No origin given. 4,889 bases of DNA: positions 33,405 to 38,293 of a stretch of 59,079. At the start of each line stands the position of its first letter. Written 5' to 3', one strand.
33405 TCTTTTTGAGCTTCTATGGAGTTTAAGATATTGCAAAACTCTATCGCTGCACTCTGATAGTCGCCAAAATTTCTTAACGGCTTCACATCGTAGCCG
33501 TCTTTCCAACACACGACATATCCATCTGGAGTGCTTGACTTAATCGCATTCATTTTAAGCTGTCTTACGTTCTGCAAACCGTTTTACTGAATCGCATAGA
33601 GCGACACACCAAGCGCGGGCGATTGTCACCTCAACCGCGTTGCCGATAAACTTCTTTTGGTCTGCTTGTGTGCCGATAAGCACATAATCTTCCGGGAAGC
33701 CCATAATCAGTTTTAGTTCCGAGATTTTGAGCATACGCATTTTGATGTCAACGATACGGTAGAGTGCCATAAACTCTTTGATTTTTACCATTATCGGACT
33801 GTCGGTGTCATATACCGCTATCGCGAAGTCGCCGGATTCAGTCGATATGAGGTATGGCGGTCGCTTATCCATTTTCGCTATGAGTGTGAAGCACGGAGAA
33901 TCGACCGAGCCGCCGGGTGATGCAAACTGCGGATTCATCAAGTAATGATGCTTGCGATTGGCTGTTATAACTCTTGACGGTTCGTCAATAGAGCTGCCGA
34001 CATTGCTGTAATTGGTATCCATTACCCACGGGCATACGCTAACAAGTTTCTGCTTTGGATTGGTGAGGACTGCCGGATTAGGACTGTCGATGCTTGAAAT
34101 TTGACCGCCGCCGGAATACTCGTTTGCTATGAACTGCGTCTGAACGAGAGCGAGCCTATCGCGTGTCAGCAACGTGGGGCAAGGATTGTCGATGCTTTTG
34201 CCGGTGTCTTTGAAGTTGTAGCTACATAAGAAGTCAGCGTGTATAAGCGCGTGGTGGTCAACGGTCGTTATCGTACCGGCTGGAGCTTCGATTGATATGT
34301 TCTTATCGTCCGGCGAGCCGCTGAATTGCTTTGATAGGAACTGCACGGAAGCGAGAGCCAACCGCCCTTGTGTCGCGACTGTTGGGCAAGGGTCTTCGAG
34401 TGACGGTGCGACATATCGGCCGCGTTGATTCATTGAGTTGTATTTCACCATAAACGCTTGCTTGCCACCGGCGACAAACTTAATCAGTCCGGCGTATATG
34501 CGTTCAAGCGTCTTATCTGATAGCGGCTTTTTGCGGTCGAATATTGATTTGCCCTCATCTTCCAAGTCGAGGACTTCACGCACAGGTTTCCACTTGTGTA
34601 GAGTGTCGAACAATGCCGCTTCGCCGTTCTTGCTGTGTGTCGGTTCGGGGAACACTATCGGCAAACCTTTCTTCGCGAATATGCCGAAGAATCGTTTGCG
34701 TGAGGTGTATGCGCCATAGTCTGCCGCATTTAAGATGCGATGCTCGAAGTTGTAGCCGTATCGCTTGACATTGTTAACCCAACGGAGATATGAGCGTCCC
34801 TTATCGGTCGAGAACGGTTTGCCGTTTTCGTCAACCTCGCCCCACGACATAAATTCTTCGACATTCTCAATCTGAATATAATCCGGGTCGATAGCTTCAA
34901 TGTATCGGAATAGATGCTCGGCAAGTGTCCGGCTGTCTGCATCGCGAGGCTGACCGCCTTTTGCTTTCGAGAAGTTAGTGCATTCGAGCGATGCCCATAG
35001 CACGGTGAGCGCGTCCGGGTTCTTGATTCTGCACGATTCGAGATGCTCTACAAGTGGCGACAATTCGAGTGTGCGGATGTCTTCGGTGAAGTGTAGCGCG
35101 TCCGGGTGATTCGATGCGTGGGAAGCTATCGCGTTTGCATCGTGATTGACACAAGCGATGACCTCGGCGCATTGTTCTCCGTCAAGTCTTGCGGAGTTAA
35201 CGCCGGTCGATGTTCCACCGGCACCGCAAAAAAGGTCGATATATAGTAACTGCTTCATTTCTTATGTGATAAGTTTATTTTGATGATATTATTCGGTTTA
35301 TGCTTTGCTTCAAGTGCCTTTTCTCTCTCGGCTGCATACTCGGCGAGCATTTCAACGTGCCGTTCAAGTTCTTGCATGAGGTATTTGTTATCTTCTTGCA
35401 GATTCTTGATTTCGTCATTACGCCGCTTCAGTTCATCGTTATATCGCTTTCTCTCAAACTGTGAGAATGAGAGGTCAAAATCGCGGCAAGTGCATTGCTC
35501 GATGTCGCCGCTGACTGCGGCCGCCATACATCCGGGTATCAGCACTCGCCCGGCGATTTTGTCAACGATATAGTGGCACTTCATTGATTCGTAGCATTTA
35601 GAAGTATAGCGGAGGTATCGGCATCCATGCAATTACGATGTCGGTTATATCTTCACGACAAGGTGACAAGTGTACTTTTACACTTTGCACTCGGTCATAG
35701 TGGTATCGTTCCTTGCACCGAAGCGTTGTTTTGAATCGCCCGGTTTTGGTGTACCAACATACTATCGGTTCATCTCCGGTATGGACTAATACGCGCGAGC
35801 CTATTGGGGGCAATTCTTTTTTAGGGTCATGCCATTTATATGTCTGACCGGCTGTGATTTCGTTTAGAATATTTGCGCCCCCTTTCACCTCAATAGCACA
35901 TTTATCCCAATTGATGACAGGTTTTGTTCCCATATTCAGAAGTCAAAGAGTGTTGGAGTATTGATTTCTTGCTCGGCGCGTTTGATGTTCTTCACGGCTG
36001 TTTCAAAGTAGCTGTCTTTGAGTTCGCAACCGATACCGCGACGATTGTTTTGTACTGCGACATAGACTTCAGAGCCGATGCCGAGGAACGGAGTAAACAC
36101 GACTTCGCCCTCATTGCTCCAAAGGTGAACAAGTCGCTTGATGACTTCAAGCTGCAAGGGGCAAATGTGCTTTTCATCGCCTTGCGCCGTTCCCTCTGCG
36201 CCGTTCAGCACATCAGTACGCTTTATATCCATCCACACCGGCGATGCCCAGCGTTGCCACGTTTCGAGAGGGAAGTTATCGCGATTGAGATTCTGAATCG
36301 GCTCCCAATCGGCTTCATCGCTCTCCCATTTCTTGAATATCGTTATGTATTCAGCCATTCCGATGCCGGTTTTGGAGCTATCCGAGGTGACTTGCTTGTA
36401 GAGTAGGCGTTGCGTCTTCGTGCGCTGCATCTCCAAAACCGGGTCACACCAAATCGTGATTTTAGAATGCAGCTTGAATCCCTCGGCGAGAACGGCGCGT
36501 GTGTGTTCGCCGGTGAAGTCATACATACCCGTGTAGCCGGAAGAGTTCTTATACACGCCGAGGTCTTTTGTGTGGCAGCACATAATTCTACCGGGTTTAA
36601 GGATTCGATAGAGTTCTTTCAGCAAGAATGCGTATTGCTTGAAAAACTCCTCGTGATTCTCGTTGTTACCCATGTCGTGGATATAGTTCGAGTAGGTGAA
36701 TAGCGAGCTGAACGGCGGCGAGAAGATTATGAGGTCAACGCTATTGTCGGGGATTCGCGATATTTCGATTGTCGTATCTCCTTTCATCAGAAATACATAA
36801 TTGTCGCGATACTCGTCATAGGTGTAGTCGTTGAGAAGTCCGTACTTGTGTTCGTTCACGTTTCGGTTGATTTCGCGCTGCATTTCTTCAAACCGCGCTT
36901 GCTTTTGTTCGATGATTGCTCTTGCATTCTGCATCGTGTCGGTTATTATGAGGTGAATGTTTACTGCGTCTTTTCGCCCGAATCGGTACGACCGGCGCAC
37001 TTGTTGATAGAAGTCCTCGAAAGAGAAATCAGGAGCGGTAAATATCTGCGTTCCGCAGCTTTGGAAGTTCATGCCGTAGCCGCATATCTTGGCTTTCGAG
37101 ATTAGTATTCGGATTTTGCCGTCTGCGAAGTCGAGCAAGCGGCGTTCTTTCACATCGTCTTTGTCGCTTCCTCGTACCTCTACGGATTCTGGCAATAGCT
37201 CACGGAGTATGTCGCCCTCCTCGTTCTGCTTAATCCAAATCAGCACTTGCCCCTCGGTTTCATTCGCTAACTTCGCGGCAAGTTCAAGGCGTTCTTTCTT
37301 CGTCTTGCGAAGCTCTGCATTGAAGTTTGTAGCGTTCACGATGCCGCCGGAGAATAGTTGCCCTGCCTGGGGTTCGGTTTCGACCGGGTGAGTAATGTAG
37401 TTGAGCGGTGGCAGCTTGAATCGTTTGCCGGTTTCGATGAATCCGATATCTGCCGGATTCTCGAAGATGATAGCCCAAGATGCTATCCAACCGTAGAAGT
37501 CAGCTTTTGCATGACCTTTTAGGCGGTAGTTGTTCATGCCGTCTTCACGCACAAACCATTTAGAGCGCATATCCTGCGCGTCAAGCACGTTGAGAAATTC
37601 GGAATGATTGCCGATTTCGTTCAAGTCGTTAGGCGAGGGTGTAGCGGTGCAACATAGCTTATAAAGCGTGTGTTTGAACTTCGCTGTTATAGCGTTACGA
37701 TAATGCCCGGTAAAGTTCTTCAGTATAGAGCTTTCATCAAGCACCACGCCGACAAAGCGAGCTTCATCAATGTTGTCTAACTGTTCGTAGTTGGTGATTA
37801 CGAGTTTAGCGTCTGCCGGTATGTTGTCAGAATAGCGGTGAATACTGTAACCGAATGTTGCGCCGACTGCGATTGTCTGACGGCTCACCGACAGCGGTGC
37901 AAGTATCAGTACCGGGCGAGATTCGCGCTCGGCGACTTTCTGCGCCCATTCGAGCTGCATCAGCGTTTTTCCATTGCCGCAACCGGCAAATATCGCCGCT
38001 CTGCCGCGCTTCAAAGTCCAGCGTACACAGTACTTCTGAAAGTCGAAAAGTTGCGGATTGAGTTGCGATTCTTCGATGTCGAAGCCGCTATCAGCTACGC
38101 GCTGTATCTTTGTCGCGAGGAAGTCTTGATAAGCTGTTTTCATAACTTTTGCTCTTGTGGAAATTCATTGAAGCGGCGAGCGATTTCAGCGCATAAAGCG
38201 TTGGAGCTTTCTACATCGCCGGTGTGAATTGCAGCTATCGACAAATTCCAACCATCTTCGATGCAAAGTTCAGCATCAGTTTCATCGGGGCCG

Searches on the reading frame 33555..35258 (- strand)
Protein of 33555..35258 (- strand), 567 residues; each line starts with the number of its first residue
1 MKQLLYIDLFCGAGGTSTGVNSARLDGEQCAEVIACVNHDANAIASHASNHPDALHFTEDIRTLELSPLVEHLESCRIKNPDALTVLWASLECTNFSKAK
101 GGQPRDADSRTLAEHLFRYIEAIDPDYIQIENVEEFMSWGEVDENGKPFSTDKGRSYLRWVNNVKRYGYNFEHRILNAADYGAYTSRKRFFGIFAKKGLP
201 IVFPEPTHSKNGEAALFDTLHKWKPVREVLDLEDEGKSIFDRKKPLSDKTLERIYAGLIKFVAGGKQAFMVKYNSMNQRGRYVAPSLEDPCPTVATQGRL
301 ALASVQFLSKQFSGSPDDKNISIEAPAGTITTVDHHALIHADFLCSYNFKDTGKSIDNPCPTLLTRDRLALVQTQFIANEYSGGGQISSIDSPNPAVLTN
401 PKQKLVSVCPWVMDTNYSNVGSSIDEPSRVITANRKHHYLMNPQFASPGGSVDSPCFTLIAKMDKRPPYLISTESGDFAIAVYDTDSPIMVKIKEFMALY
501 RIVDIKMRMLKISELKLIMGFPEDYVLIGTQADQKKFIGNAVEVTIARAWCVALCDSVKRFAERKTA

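Call 41: search_protein_families(library=phrogs, proteins=[window:33555-35258:-], max_evalue=0.00001)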
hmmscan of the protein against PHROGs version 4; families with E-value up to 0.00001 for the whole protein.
window:33555-35258:- (567 aa): 6 families
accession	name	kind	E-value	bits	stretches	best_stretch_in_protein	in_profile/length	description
phrog_116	-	other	1.6e-78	265.8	1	1-563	205-498/779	DNA methyltransferase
phrog_363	-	other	3.3e-29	103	1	2-195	52-214/327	DNA methyltransferase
phrog_29443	-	unknown function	2.4e-20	73.8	1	6-142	5-127/273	-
phrog_5999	-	other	1e-18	68.3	1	4-113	3-100/109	DNA methyltransferase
phrog_23072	-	other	2.2e-17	64.7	1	381-562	207-395/400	DNA methyltransferase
phrog_13621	-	unknown function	2.8e-07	31.5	1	499-556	46-110/121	-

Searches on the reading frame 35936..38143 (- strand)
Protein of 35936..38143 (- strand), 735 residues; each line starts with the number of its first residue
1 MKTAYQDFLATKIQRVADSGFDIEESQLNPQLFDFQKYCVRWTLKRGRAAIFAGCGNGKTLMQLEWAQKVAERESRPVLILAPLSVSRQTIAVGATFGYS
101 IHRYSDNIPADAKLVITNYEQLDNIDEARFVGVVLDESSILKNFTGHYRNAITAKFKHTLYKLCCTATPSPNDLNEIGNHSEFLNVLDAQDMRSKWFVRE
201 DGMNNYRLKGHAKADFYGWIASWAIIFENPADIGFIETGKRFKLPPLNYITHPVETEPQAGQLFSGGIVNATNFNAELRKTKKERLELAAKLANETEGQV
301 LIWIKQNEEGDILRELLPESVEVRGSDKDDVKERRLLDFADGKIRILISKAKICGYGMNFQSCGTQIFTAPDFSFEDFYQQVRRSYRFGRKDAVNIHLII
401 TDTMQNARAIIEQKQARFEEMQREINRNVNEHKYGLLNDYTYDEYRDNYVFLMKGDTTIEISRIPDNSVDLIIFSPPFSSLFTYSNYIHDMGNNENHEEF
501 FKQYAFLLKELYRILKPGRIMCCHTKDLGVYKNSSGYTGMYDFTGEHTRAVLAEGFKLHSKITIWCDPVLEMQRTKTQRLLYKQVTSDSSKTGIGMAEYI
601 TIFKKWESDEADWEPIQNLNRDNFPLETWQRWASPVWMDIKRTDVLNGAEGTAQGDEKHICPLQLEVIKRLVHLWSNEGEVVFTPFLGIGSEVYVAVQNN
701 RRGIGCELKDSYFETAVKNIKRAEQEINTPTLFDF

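Call 41: search_protein_families(library=phrogs, proteins=[window:35936-38143:-], max_evalue=0.00001)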
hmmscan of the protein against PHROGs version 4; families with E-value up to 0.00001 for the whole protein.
window:35936-38143:- (735 aa): 11 families
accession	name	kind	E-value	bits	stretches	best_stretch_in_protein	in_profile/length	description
phrog_16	-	DNA, RNA and nucleotide metabolism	4.6e-82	277.7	1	25-735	266-924/986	DNA helicase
phrog_62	-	DNA, RNA and nucleotide metabolism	1.6e-54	186.1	1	23-433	688-1144/1881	DNA helicase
phrog_67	-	other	1.1e-40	141.4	1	398-731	96-354/743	DNA methyltransferase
phrog_498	-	other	5.5e-18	65.8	2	628-727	325-427/633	DNA methyltransferase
phrog_6952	-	other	1.6e-08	35.6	1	656-721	111-176/181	DNA methyltransferase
phrog_3008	-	other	1.6e-08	35.2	1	665-724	156-215/244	DNA methyltransferase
phrog_18293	-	other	2.3e-08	35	1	657-725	42-112/119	methyltransferase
phrog_12517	-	unknown function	3.3e-08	34.1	1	429-564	142-268/316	-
phrog_11354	-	unknown function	5e-08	33.6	1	334-433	14-116/116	-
phrog_31240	-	unknown function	8e-08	33.5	0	5-54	4-52/89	-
phrog_6025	-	other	1.3e-07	32.4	1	449-580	11-123/192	DNA methyltransferase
